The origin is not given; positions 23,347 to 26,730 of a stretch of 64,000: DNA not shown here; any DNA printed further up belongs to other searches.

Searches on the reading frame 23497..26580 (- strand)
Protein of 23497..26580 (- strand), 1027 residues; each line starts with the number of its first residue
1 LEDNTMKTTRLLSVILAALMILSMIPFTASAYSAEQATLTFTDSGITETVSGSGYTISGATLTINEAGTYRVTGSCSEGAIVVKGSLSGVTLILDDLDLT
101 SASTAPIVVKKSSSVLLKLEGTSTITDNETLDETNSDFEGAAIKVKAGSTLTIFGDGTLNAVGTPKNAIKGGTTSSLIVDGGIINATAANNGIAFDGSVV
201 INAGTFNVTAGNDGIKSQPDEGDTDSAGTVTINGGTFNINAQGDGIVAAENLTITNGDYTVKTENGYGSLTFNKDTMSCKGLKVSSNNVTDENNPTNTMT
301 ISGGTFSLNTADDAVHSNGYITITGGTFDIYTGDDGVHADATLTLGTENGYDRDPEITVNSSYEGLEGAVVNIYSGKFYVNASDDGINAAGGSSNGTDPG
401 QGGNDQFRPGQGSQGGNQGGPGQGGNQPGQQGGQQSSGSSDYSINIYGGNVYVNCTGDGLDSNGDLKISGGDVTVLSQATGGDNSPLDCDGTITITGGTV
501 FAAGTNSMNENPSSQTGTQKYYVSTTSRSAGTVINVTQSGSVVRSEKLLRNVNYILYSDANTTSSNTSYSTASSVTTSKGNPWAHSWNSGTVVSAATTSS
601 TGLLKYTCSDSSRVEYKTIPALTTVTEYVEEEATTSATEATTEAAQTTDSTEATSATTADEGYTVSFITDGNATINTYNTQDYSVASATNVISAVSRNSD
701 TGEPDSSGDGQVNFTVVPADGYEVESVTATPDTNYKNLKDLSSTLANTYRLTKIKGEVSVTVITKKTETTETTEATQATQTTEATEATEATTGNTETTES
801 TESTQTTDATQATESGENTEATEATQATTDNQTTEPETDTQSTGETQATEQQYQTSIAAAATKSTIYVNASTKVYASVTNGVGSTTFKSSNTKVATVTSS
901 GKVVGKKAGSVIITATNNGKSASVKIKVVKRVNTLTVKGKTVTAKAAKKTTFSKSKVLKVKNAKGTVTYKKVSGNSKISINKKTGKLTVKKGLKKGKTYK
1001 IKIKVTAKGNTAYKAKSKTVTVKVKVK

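Call 12: search_protein_families(library=pfam, proteins=[window:23497-26580:-], max_evalue=0.01)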
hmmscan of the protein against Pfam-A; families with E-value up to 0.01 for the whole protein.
window:23497-26580:- (1027 aa): 2 families
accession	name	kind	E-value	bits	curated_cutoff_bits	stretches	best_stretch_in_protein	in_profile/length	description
PF14262.12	Cthe_2159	-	4.8e-56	190.4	25.8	1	58-336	1-262/262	Carbohydrate-binding domain-containing protein Cthe_2159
PF00028.23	Cadherin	-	0.00012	22.8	28.8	1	962-1026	26-92/93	Cadherin domain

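Call 45: find_homologous_proteins(query=window:23497-26565:-, max_evalue=1e-50)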
Query window:23497-26565:- (1022 aa): 938 proteins with E <= 1e-50 among 8000 candidates; the best 120 are listed.
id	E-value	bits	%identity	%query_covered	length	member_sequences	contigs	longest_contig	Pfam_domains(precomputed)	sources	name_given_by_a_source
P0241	0.0e+0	1515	71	100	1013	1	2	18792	PF14262.13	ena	-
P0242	0.0e+0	1400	68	100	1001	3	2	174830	PF14262.13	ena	-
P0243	0.0e+0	1375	74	92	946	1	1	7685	PF14262.13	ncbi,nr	ncbi:MAG: carbohydrate-binding domain-containing protein, partial [Ruminococcus sp.]|nr:carbohydrate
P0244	0.0e+0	1334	66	100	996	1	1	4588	PF14262.13,PF02368.25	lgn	-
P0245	0.0e+0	1127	60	98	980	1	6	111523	PF14262.13,PF22359.3,PF02368.25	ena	-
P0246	0.0e+0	1097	67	63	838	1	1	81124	PF14262.13,PF02368.25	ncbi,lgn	-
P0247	0.0e+0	1083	64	75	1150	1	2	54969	PF14262.13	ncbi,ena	-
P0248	0.0e+0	1080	69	62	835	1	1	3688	PF14262.13,PF02368.25,PF26918.1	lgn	-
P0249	0.0e+0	1052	58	82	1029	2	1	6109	PF14262.13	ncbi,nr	ncbi:MAG: carbohydrate-binding domain-containing protein [Ruminococcus sp.]|nr:carbohydrate-binding 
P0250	0.0e+0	1045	62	75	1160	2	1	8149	PF14262.13,PF02368.25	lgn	-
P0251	0.0e+0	1043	59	75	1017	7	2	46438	PF14262.13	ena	-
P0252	0.0e+0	1040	63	75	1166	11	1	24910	PF14262.13,PF02368.25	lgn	-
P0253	0.0e+0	1039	63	75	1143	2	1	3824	PF14262.13,PF02368.25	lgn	-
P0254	2.0e-296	1005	63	74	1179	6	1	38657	PF14262.13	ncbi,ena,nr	ncbi:MAG: carbohydrate-binding domain-containing protein [Ruminococcus sp.]|nr:carbohydrate-binding 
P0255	1.6e-295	1002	62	75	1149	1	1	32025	PF14262.13,PF02368.25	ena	-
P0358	2.7e-209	716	48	82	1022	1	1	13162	PF14262.13,PF00404.25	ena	-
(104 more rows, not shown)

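Call 46: find_encoding_contigs(protein=P0241, flank=10000, max_places=3)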
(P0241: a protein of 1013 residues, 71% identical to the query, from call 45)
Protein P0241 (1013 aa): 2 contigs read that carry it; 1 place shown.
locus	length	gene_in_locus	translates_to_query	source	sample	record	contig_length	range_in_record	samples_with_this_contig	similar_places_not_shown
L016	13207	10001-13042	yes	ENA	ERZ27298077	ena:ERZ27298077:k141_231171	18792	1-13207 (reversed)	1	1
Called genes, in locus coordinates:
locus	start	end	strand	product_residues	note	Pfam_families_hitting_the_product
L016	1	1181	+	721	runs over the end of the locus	PF12051:DUF3533, PF12698:ABC2_membrane_3, PF11887:Mce4_CUP1 (faint), PF12698:ABC2_membrane_3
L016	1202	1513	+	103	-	-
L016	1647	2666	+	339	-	PF01992:vATP-synt_AC39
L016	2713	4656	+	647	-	PF01496:V_ATPase_I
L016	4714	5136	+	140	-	PF00137:ATP-synt_C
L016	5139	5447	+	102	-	PF01990:ATP-synt_F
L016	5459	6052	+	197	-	PF01991:vATP-synt_E (weak)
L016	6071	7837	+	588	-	PF02874:ATP-synt_ab_N, PF16886:ATP-synt_ab_Xtn, PF00006:ATP-synt_ab, PF22919:ATP-synt_VA_C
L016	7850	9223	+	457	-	PF02874:ATP-synt_ab_N, PF00006:ATP-synt_ab, PF22919:ATP-synt_VA_C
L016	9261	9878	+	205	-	PF01813:ATP-synt_D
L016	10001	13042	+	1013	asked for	PF14262:Cthe_2159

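Call 47: find_encoding_contigs(protein=P0242, flank=10000, max_places=3)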
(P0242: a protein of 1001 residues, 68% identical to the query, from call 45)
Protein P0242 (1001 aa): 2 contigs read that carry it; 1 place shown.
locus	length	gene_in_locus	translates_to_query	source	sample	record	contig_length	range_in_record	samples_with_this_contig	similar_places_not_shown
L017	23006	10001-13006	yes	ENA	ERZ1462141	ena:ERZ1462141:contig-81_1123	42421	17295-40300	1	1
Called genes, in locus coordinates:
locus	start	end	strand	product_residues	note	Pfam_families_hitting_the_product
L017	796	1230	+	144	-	PF02572:CobA_CobO_BtuR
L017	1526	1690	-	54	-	-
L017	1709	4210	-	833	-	-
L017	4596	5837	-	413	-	PF07690:MFS_1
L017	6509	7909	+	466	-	-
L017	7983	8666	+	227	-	PF00072:Response_reg, PF00486:Trans_reg_C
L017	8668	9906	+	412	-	PF00512:HisKA, PF02518:HATPase_c, PF14501:HATPase_c_5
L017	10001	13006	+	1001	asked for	PF14262:Cthe_2159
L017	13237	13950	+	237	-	PF09359:VTC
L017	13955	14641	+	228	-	PF16316:DUF4956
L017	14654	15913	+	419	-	PF14262:Cthe_2159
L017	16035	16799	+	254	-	PF03413:PepSY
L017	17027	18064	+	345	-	-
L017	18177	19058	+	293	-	PF02645:DegV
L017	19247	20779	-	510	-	PF00209:SNF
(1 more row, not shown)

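Call 53: find_encoding_contigs(protein=P0243, flank=10000, max_places=3)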
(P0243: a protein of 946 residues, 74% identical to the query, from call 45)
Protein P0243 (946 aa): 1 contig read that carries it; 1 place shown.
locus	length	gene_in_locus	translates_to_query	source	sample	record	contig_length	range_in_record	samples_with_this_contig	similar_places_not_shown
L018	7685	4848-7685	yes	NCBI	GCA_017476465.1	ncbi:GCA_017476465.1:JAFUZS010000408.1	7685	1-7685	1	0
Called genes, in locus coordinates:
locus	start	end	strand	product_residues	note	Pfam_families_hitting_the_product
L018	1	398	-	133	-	PF00873:ACR_tran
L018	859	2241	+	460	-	PF00291:PALP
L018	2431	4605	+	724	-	-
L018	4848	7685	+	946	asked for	PF14262:Cthe_2159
